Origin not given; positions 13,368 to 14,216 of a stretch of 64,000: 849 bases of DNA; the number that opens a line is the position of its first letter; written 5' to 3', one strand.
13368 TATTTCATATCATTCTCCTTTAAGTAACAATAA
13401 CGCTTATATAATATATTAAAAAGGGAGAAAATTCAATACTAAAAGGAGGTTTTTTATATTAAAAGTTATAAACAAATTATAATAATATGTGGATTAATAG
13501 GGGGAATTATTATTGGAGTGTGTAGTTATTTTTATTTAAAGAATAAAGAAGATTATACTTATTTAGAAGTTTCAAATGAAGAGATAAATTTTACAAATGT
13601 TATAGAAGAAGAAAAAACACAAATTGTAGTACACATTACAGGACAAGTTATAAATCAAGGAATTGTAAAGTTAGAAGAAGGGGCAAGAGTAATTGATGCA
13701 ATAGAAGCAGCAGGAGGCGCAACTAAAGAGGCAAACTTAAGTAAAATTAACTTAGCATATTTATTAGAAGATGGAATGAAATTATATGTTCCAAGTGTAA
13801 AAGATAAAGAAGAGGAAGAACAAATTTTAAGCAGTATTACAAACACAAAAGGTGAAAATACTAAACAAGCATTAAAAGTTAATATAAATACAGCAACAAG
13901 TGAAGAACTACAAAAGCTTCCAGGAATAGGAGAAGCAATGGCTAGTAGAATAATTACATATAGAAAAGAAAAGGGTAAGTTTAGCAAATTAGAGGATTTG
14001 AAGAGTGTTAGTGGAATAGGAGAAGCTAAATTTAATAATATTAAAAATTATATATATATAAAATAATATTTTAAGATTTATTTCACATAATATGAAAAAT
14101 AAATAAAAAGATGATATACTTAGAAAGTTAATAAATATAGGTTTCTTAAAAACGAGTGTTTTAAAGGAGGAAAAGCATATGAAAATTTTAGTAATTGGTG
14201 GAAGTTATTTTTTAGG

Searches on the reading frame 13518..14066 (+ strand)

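Call 10: search_protein_families(library=pfam, proteins=[window:13518-14066:+], max_evalue=0.001)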
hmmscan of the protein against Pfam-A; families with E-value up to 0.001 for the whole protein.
window:13518-14066:+ (182 aa): 7 families
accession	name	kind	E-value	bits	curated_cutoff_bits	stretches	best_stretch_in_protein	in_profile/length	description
PF12836.13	HHH_3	-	1.4e-23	83.2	27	1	118-179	3-64/65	Helix-hairpin-helix motif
PF00633.29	HHH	-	2.5e-13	49.6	24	1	122-148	4-30/30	Helix-hairpin-helix motif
PF10531.15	SLBB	-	1.8e-12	47.3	27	1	37-90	1-53/55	SLBB domain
PF22461.2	SLBB_2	-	4.2e-06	27.2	27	1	38-79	3-46/79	SLBB domain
PF14520.12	HHH_5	-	1.2e-05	26.1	27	0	125-146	31-52/57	Helix-hairpin-helix domain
PF12826.13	HHH_2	-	2.7e-05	24.7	27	0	122-152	28-58/64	Helix-hairpin-helix motif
PF03934.19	T2SSK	-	0.00033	21.4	24.2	1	121-171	1-51/63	Type II secretion system (T2SS), protein K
